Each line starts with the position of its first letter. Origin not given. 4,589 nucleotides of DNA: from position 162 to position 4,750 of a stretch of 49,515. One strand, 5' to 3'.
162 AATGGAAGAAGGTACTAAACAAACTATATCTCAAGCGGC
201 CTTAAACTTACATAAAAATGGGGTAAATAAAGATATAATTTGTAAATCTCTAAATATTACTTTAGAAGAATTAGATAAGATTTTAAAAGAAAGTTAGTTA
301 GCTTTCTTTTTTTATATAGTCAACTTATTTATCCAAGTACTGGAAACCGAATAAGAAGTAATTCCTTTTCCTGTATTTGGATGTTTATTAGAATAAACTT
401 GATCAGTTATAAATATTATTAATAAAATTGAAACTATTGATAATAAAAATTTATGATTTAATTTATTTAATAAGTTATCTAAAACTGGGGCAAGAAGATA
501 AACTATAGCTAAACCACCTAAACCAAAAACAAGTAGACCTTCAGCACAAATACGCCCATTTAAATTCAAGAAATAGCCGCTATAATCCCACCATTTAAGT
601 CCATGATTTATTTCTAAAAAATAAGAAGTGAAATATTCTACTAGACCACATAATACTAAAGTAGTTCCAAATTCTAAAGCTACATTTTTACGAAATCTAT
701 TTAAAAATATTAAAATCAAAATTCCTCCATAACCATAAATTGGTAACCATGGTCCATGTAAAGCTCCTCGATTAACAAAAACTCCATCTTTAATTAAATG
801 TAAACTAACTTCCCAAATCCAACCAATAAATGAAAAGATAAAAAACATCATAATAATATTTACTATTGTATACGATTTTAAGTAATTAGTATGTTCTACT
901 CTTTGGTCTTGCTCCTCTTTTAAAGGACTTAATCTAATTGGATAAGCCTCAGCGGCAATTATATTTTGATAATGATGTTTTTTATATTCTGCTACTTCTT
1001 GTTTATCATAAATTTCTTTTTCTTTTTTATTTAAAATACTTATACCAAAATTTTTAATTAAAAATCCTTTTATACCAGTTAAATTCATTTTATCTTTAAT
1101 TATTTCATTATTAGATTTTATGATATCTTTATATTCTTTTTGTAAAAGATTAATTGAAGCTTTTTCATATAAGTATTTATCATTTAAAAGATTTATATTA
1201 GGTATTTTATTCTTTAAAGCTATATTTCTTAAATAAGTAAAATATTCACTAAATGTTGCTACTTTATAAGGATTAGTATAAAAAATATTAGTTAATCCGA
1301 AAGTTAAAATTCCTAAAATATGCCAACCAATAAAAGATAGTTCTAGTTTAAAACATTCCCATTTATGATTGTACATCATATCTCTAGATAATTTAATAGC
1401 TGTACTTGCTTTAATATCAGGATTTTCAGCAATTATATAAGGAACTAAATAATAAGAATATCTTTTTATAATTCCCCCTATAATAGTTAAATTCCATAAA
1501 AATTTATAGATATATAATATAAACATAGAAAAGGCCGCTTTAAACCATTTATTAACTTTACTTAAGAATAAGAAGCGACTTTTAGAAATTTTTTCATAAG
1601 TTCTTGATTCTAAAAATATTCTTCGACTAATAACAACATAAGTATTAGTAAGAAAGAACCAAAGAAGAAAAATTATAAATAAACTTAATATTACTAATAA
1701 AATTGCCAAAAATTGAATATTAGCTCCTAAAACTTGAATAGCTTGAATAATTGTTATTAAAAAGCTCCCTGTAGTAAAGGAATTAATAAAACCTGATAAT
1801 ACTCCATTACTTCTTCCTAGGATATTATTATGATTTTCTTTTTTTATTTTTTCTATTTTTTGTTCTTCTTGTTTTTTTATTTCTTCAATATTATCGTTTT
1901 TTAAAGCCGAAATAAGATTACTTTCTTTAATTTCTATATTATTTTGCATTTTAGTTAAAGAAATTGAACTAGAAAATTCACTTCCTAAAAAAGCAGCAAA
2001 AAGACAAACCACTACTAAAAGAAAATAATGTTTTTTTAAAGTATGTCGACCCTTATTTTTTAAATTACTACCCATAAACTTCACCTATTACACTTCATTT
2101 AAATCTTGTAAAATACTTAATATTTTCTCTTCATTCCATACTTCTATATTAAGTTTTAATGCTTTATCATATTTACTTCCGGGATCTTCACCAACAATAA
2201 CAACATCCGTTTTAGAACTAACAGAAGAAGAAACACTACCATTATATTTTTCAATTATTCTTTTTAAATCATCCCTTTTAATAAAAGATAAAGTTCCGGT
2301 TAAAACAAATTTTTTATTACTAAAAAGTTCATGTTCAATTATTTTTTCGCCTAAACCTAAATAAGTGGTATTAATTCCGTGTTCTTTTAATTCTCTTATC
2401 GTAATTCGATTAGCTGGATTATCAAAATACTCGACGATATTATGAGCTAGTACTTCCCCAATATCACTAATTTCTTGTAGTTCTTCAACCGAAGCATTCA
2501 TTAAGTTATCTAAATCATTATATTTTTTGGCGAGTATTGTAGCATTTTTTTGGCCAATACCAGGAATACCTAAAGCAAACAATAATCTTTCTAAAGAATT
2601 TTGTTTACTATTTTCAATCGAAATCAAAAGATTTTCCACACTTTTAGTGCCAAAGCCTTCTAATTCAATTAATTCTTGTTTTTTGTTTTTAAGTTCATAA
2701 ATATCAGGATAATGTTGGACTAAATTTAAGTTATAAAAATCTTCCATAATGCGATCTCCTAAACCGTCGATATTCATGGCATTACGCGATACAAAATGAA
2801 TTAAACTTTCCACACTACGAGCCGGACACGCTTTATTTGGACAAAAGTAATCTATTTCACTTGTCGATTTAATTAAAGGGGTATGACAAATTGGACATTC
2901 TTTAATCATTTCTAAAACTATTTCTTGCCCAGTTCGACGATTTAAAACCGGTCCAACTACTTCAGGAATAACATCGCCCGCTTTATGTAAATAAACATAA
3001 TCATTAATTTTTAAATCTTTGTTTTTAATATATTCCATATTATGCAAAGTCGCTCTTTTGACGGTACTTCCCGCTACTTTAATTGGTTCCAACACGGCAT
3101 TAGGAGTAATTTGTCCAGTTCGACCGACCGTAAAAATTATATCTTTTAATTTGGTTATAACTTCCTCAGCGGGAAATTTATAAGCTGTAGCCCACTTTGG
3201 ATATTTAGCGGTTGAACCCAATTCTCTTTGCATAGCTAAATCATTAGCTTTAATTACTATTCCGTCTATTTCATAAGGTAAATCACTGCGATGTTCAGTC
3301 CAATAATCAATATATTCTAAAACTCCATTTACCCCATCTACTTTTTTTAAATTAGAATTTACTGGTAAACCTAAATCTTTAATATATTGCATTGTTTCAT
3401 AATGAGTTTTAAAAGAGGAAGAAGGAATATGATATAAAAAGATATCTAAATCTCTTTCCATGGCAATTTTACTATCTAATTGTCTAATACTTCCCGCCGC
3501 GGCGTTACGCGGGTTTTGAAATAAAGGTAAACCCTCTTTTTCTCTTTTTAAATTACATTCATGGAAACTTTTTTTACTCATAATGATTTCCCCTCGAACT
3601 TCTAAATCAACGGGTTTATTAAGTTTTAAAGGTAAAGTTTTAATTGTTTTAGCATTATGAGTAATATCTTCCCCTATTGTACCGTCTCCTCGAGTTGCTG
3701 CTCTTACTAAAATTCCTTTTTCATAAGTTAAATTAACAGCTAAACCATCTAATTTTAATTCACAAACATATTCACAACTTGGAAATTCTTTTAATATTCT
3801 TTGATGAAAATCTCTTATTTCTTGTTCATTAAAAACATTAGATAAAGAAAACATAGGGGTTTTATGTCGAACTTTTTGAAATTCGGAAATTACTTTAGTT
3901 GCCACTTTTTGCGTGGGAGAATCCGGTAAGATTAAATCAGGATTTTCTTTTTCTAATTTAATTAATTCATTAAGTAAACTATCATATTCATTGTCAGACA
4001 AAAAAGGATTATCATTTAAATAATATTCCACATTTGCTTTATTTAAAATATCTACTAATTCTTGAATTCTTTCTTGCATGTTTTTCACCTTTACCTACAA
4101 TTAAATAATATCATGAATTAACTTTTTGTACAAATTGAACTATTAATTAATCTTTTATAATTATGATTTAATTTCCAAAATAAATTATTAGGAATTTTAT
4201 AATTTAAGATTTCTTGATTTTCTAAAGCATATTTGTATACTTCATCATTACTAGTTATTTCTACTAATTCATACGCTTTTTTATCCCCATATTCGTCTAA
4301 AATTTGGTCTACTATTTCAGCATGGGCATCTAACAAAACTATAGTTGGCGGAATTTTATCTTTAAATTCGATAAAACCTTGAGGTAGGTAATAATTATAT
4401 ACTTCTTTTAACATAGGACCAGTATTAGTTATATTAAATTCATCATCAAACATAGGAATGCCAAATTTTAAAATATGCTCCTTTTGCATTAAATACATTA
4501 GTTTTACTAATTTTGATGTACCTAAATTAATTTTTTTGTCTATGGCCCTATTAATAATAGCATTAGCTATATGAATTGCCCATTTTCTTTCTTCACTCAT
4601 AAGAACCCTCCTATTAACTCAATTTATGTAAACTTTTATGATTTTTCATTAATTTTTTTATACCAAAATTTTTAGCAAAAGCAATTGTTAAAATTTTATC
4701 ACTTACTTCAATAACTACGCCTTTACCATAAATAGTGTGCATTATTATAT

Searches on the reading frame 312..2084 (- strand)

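Call 21: search_protein_families(library=pfam, proteins=[window:312-2084:-], max_evalue=0.001)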
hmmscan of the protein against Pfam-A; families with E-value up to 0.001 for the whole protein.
window:312-2084:- (590 aa): 2 families
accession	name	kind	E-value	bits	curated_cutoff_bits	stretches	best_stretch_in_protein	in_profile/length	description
PF06541.16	ABC_trans_CmpB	-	1.9e-43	148.7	25.9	1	412-565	1-150/151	Putative ABC-transporter type IV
PF06161.16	DUF975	-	5.5e-16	59.6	34.8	1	8-285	7-239/243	Protein of unknown function (DUF975)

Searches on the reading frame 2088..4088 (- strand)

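Call 21: search_protein_families(library=pfam, proteins=[window:2088-4088:-], max_evalue=0.001)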
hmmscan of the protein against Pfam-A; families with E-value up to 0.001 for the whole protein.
window:2088-4088:- (666 aa): 12 families
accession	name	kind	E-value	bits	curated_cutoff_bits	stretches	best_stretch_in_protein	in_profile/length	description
PF01653.23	DNA_ligase_aden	-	1.2e-95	320.3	27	1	68-308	2-253/253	NAD-dependent DNA ligase adenylation domain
PF03120.22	DNA_ligase_OB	-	1.2e-33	115.3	32.9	1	312-388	2-78/79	NAD-dependent DNA ligase OB-fold domain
PF12826.13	HHH_2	-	8e-25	87.2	27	1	501-563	1-63/64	Helix-hairpin-helix motif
PF00533.33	BRCT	-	9.1e-18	64.7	21.3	1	586-657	3-75/78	BRCA1 C Terminus (BRCT) domain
PF14520.12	HHH_5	-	8.1e-12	45.9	27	1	506-553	5-53/57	Helix-hairpin-helix domain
PF03119.21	DNA_ligase_ZBD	-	1.1e-08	35.2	25.8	1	397-423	1-27/27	NAD-dependent DNA ligase C4 zinc finger domain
PF00633.29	HHH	-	1.9e-06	27.9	24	1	526-554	2-30/30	Helix-hairpin-helix motif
PF22745.1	Nlig-Ia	-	2.1e-05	25.5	27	1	12-53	10-51/92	DNA ligase-like, N-terminal NAD+-binding domain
PF16589.12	BRCT_2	-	2.1e-05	25.2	27.3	1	588-657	2-71/86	BRCT domain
PF12836.13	HHH_3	-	0.00018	22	27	0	531-554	10-33/65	Helix-hairpin-helix motif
PF12738.14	PTCB-BRCT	-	0.00064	20.1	22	0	605-650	13-58/63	twin BRCT domain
PF01367.25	5_3_exonuc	-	0.00086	20.2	40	0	507-539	22-53/97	5'-3' exonuclease, C-terminal SAM fold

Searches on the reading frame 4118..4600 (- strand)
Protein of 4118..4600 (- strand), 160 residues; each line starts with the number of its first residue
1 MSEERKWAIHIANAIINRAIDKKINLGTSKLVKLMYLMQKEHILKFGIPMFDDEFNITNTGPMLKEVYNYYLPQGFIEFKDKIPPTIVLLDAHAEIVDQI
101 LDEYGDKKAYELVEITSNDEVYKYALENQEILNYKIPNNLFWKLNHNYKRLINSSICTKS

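Call 21: search_protein_families(library=pfam, proteins=[window:4118-4600:-], max_evalue=0.001)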
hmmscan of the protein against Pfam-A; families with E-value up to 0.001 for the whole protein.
window:4118-4600:- (160 aa): 1 family
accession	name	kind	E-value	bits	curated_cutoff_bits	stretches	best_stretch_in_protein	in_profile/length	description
PF13274.11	SocA_Panacea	-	2.2e-12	48.3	25.7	1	31-120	1-110/113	Antitoxin SocA-like, Panacea domain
